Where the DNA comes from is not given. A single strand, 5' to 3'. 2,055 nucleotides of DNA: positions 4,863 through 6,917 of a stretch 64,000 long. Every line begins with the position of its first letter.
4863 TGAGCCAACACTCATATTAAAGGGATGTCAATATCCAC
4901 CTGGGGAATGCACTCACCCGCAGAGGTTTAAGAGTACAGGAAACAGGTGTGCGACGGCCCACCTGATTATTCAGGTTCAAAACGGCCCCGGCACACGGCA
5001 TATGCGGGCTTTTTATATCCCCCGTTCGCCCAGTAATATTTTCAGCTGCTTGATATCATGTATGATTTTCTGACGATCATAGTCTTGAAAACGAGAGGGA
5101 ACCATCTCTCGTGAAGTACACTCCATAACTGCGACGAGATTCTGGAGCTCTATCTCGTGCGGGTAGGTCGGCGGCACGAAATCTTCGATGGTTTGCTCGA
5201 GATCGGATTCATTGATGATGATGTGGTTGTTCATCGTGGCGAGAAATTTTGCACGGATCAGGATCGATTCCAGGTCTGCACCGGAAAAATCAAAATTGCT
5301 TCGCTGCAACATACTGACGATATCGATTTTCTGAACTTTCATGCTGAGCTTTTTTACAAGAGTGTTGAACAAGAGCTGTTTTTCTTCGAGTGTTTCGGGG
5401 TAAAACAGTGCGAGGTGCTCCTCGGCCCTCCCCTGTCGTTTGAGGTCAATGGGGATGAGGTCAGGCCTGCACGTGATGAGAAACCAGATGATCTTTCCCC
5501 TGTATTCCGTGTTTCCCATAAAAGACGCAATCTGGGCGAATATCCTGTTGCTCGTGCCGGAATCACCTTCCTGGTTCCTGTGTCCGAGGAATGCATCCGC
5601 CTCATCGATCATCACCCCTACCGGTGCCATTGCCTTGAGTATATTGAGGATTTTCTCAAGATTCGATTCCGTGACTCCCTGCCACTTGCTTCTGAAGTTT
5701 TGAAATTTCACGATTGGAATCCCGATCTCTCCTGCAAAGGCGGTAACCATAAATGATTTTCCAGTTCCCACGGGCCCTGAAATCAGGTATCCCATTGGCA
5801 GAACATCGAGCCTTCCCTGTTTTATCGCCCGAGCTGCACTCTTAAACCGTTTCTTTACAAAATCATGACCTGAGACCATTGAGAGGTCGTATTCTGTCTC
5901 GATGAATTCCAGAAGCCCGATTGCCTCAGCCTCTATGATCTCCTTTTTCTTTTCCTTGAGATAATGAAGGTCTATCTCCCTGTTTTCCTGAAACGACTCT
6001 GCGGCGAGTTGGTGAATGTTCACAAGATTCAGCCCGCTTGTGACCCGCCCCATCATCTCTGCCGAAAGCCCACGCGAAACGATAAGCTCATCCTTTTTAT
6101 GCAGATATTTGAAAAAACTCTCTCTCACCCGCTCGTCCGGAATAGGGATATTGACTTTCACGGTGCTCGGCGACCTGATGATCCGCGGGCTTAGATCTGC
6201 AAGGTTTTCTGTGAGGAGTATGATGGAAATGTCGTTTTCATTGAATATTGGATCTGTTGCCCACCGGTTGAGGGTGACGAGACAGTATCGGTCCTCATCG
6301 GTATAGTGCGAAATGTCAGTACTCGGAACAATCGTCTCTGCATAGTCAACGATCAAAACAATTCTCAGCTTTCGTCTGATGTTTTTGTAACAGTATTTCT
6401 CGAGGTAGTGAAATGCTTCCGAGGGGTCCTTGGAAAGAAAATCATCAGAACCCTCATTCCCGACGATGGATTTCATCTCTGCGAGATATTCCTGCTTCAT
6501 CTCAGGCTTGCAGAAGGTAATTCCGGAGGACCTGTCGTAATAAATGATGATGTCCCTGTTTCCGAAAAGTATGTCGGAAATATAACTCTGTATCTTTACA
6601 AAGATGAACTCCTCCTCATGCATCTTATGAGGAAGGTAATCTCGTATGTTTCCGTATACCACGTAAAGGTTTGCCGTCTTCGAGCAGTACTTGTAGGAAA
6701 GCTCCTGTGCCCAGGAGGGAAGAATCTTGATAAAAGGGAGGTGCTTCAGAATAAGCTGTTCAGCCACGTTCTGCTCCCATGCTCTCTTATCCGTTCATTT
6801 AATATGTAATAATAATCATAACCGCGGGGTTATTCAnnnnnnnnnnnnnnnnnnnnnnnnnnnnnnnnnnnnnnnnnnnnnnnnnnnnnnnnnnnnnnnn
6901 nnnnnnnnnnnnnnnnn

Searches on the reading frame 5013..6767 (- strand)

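Call 31: search_protein_families(library=ncbifam, proteins=[window:5013-6767:-], max_evalue=0.00001)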
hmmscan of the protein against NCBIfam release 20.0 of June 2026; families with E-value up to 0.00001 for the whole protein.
window:5013-6767:- (584 aa): 9 families
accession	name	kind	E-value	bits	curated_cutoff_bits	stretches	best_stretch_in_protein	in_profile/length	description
TIGR01243.1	CDC48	subfamily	3.5e-21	75.2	802.65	1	324-525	212-408/733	CDC48 family AAA ATPase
TIGR01242.2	TIGR01242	subfamily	3.4e-20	72.4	500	1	324-530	148-355/362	proteasome-activating nucleotidase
NF003069.1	PRK03992.1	subfamily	8.5e-20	71.2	500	1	324-529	165-371/379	proteasome-activating nucleotidase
TIGR01241.2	FtsH_fam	equivalog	2e-19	69.8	600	1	323-528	194-400/598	ATP-dependent zinc metalloprotease FtsH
NF008004.0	PRK10733.1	equivalog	2.2e-17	62.3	1008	1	322-525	183-387/644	ATP-dependent zinc metalloprotease FtsH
NF047748.1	PrtsmActNtasePan1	equivalog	2.9e-15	56.2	750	1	324-528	182-387/405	proteasome-activating nucleotidase Pan1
NF047747.1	PrtsmActNtasePan2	equivalog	1.2e-14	54.4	700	1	324-529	185-391/397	proteasome-activating nucleotidase Pan2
NF041006.2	cell_div_CdvC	equivalog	6.3e-11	41.8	650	1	321-513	127-324/370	cell division protein CdvC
NF042959.1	IteA_antiphage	equivalog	7.1e-09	35.3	510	1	325-526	126-320/367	anti-phage ATPase IteA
